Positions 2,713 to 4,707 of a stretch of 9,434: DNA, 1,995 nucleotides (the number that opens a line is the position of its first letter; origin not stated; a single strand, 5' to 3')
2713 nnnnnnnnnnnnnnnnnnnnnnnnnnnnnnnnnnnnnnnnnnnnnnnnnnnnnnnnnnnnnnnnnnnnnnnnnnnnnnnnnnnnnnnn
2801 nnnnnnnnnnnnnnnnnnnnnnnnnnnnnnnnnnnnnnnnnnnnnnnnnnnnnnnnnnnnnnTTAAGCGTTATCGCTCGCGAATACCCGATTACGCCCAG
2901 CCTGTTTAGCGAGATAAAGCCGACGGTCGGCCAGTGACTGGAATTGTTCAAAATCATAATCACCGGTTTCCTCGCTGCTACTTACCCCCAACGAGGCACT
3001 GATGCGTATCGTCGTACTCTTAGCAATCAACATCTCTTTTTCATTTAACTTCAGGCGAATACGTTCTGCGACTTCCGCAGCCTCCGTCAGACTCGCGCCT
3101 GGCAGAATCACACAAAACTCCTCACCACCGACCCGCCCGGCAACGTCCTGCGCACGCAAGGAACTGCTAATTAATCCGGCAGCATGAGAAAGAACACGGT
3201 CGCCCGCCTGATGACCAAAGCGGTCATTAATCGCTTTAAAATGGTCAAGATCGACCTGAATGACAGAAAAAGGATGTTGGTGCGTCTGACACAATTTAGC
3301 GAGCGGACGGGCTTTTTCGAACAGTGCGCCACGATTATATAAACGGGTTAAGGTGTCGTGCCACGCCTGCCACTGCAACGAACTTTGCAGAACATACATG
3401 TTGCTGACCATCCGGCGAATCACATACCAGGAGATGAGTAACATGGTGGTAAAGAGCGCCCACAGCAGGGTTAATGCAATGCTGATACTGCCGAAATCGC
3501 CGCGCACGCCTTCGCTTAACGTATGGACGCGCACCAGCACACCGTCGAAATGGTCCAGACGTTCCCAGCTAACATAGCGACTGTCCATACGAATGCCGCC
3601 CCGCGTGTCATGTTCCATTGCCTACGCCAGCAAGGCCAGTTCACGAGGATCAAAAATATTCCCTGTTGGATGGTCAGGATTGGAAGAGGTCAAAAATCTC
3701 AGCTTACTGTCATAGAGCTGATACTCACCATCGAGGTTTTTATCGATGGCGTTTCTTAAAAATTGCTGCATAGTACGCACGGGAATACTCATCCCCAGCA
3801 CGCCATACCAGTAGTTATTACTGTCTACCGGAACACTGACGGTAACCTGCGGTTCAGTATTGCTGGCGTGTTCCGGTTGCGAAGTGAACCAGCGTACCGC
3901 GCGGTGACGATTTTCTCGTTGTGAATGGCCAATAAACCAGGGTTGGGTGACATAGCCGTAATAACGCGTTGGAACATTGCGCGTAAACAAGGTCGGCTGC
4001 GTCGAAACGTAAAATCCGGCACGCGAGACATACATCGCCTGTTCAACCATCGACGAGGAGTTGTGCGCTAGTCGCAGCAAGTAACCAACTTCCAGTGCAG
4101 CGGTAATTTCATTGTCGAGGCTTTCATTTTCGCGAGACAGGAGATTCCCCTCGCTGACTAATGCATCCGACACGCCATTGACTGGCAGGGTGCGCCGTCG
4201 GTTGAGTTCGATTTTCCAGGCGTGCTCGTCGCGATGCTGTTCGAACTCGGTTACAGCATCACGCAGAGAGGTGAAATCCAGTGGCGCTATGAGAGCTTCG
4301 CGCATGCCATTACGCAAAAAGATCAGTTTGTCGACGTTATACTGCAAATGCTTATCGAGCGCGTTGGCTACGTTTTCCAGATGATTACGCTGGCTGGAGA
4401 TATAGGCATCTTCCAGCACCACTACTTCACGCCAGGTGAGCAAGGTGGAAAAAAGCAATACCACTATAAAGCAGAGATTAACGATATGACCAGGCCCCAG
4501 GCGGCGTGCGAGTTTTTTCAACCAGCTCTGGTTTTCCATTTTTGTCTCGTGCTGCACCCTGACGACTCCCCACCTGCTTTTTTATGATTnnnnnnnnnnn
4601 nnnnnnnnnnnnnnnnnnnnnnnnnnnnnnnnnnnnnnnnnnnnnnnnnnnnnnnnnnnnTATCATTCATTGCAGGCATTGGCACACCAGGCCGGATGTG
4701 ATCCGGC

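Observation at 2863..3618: Downstream dgcQ half could be expressed as a sensor-less TM2+GGDEF protein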

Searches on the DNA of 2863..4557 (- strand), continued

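Call 29: get_annotated_region(hit=H164, flank=2100)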
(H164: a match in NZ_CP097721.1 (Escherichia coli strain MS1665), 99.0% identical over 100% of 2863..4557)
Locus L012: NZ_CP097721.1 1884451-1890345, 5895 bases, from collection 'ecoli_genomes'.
description: Escherichia coli strain MS1665 chromosome, complete genome
organism: Escherichia coli strain MS1665 (NCBI taxid 562)
replicon: chromosome; assembly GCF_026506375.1
host: -; source: Chicken heart (Gallus gallus); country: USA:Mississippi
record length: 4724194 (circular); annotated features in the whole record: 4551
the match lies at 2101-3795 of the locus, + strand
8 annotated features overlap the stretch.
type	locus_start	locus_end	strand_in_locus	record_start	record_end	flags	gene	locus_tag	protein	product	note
CDS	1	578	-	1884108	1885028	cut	yedA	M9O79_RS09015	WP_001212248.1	drug/metabolite exporter YedA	-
CDS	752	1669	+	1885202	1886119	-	yedI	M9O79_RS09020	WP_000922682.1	DUF808 domain-containing protein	-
CDS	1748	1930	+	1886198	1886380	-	yodC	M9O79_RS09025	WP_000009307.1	YodC family protein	-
CDS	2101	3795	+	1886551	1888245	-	dgcQ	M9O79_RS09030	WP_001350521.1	cellulose biosynthesis regulator diguanylate cyclase DgcQ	-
CDS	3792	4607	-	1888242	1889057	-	yedP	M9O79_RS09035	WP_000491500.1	mannosyl-3-phosphoglycerate phosphatase-related protein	-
CDS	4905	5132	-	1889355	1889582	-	yodD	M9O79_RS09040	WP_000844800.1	peroxide/acid resistance protein YodD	-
CDS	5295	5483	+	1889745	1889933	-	dsrB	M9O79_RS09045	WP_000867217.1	protein DsrB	-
CDS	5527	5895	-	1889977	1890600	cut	rcsA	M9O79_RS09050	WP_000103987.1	transcriptional regulator RcsA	-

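Call 30: get_annotated_region(hit=H165, flank=2100)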
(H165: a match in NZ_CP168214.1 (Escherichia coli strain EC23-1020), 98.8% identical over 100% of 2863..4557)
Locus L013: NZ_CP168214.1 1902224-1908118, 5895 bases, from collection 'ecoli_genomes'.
description: Escherichia coli strain EC23-1020 chromosome, complete genome
organism: Escherichia coli strain EC23-1020 (NCBI taxid 562)
replicon: chromosome; assembly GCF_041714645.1
host: -; source: urine; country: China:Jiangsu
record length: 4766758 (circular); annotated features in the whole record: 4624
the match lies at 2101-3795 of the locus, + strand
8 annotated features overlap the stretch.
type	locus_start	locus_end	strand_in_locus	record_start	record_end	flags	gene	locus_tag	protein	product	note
CDS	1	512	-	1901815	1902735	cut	yedA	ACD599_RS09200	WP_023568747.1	drug/metabolite exporter YedA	-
CDS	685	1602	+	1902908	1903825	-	yedI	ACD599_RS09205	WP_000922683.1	DUF808 domain-containing protein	-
CDS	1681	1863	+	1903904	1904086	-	yodC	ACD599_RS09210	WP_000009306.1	YodC family protein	-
CDS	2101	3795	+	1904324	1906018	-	dgcQ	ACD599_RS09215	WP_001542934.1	cellulose biosynthesis regulator diguanylate cyclase DgcQ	-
CDS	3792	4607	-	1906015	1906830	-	yedP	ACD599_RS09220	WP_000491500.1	mannosyl-3-phosphoglycerate phosphatase-related protein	-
CDS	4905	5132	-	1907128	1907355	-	yodD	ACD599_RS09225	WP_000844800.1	peroxide/acid resistance protein YodD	-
CDS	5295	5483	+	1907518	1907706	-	dsrB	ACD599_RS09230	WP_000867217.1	protein DsrB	-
CDS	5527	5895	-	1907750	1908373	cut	rcsA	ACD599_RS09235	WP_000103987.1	transcriptional regulator RcsA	-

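Call 48: search_dna_similar(query=L014:2455-2495:+, collection=ecoli_genomes, mode=near, max_rows=30)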
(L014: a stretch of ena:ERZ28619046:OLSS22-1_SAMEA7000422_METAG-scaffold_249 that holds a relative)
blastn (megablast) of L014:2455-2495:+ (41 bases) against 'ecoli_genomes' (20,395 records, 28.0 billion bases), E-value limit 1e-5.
No match.

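Call 60: search_dna_similar(query=window:2923-2963:-, collection=ecoli_genomes, mode=near, max_rows=10)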
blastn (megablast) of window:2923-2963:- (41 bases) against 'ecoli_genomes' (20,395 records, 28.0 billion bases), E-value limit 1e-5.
Records with a match: 216; places in all: 216; records where one place covers at least 80% of the query: 216.
Genomes with a match: 216 of 5426; with a place that covers at least 80% of the query: 216. Places per genome that has any: lowest 1, median 1, highest 1. On chromosomes: 216 places; on plasmids: 0.
Best place of each record, by identity: >=99% 212; 95-99% 4.
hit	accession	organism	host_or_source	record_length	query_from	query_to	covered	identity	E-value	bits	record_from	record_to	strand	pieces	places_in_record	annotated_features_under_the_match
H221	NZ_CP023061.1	Escherichia coli strain FORC_069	Homo sapiens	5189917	1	41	100%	100.0%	3e-12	77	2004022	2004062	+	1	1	dgcQ: cellulose biosynthesis regulator diguanylate cyclase DgcQ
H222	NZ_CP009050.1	Escherichia coli NCCP15648 strain NCCP15648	stool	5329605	1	41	100%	100.0%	3e-12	77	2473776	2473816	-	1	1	dgcQ: cellulose biosynthesis regulator diguanylate cyclase DgcQ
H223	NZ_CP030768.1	Escherichia coli strain 2017C-4173W12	missing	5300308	1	41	100%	100.0%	3e-12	77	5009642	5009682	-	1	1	dgcQ: cellulose biosynthesis regulator diguanylate cyclase DgcQ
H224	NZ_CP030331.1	Escherichia coli strain AR_452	missing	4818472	1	41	100%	100.0%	3e-12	77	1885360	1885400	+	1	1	dgcQ: cellulose biosynthesis regulator diguanylate cyclase DgcQ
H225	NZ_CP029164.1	Escherichia coli strain 104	chicken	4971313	1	41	100%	100.0%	3e-12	77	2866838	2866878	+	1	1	dgcQ: cellulose biosynthesis regulator diguanylate cyclase DgcQ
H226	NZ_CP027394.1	Escherichia coli O104:H4 strain FDAARGOS_349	Homo sapiens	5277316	1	41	100%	100.0%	3e-12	77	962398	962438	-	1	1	dgcQ: cellulose biosynthesis regulator diguanylate cyclase DgcQ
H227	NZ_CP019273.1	Escherichia coli strain 13P477T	pig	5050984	1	41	100%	100.0%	3e-12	77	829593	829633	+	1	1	dgcQ: cellulose biosynthesis regulator diguanylate cyclase DgcQ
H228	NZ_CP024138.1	Escherichia coli strain 14EC020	clinical patient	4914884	1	41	100%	100.0%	3e-12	77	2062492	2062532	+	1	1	dgcQ: cellulose biosynthesis regulator diguanylate cyclase DgcQ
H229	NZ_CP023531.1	Escherichia coli strain FDAARGOS_401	Homo sapiens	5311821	1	41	100%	100.0%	3e-12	77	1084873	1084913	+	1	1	dgcQ: cellulose biosynthesis regulator diguanylate cyclase DgcQ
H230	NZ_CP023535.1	Escherichia coli strain FDAARGOS_403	Homo sapiens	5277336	1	41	100%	100.0%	3e-12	77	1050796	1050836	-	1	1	dgcQ: cellulose biosynthesis regulator diguanylate cyclase DgcQ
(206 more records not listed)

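Call 62: get_annotated_region(hit=H224, flank=1800)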
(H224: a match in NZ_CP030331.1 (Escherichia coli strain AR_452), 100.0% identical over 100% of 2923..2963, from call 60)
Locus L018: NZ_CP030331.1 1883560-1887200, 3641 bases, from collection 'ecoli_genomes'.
description: Escherichia coli strain AR_452 chromosome, complete genome
organism: Escherichia coli strain AR_452 (NCBI taxid 562)
replicon: chromosome; assembly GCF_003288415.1
host: missing; source: missing; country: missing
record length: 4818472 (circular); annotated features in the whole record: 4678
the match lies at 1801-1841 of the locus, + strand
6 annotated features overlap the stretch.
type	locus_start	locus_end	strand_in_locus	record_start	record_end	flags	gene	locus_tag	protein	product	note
CDS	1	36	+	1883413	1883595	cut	yodC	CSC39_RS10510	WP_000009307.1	YodC family protein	-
CDS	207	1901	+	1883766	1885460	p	dgcQ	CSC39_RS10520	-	cellulose biosynthesis regulator diguanylate cyclase DgcQ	internal stop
CDS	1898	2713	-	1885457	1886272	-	yedP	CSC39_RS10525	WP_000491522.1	mannosyl-3-phosphoglycerate phosphatase-related protein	-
CDS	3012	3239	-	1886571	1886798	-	yodD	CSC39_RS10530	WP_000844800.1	peroxide/acid resistance protein YodD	-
CDS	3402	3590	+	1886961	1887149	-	dsrB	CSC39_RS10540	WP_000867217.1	protein DsrB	-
CDS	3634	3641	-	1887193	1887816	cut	rcsA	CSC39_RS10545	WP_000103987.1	transcriptional regulator RcsA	-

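Call 63: get_annotated_region(hit=H227, flank=1800)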
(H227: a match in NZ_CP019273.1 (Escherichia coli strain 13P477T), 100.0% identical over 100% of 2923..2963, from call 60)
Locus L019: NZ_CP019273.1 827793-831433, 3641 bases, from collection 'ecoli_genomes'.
description: Escherichia coli strain 13P477T chromosome, complete genome
organism: Escherichia coli strain 13P477T (NCBI taxid 562)
replicon: chromosome; assembly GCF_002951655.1
host: pig; source: stool; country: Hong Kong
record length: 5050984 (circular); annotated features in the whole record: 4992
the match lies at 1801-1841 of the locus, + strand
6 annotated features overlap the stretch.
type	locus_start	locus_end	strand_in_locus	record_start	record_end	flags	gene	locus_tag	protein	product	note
CDS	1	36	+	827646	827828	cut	yodC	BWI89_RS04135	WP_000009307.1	YodC family protein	-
CDS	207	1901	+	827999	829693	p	dgcQ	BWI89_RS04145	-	cellulose biosynthesis regulator diguanylate cyclase DgcQ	internal stop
CDS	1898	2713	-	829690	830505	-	yedP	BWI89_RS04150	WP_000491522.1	mannosyl-3-phosphoglycerate phosphatase-related protein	-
CDS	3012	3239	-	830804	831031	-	yodD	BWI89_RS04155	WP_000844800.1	peroxide/acid resistance protein YodD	-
CDS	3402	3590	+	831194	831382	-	dsrB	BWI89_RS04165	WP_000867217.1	protein DsrB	-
CDS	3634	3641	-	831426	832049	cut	rcsA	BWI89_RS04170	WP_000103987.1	transcriptional regulator RcsA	-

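Call 76: search_dna_similar(query=L015:2452-2492:+, collection=ecoli_genomes, mode=near, max_rows=8)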
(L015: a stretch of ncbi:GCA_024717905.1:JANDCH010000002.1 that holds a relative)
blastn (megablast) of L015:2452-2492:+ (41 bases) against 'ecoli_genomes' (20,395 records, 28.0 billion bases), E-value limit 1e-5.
Records with a match: 8; places in all: 8; records where one place covers at least 80% of the query: 8.
Genomes with a match: 8 of 5426; with a place that covers at least 80% of the query: 8. Places per genome that has any: lowest 1, median 1, highest 1. On chromosomes: 8 places; on plasmids: 0.
Best place of each record, by identity: >=99% 8.
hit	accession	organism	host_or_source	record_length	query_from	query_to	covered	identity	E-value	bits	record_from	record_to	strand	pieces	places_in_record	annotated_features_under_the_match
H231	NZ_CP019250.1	Escherichia coli strain 13KWH46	Homo sapiens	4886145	1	41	100%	100.0%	3e-12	77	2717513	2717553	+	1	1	dgcQ: cellulose biosynthesis regulator diguanylate cyclase DgcQ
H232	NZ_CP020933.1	Escherichia coli strain HB-Coli0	chicken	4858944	1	41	100%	100.0%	3e-12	77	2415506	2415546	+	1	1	dgcQ: cellulose biosynthesis regulator diguanylate cyclase DgcQ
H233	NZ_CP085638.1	Escherichia coli strain fEC.1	pigeon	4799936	1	41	100%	100.0%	3e-12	77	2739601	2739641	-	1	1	dgcQ: cellulose biosynthesis regulator diguanylate cyclase DgcQ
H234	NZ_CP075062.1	Escherichia coli strain EC_J_9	swine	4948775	1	41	100%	100.0%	3e-12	77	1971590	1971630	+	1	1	dgcQ: cellulose biosynthesis regulator diguanylate cyclase DgcQ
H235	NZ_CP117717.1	Escherichia coli strain B1S11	Duck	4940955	1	41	100%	100.0%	3e-12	77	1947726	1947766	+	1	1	dgcQ: cellulose biosynthesis regulator diguanylate cyclase DgcQ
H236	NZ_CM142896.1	Escherichia coli strain 2196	Homo sapiens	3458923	1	41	100%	100.0%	3e-12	77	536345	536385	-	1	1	dgcQ: cellulose biosynthesis regulator diguanylate cyclase DgcQ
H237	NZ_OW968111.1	Escherichia coli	Homo sapiens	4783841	1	41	100%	100.0%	3e-12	77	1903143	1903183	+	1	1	dgcQ: cellulose biosynthesis regulator diguanylate cyclase DgcQ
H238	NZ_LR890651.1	Escherichia coli strain MINF_2E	Homo sapiens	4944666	1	41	100%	100.0%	3e-12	77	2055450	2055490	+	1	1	dgcQ: cellulose biosynthesis regulator diguanylate cyclase DgcQ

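Call 77: search_dna_similar(query=L016:2465-2505:+, collection=ecoli_genomes, mode=near, max_rows=8)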
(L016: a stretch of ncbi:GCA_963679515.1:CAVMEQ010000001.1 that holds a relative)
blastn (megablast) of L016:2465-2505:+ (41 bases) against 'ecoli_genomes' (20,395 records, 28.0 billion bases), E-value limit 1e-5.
Records with a match: 1; places in all: 1; records where one place covers at least 80% of the query: 1.
Genomes with a match: 1 of 5426; with a place that covers at least 80% of the query: 1. Places per genome that has any: lowest 1, median 1, highest 1. On chromosomes: 1 places; on plasmids: 0.
Best place of each record, by identity: 95-99% 1.
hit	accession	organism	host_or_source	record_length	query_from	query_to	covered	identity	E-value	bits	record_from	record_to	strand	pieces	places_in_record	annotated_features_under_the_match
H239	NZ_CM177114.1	Escherichia coli strain GN4738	Homo sapiens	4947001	1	41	100%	97.6%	1e-10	71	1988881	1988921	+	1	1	dgcQ: cellulose biosynthesis regulator diguanylate cyclase DgcQ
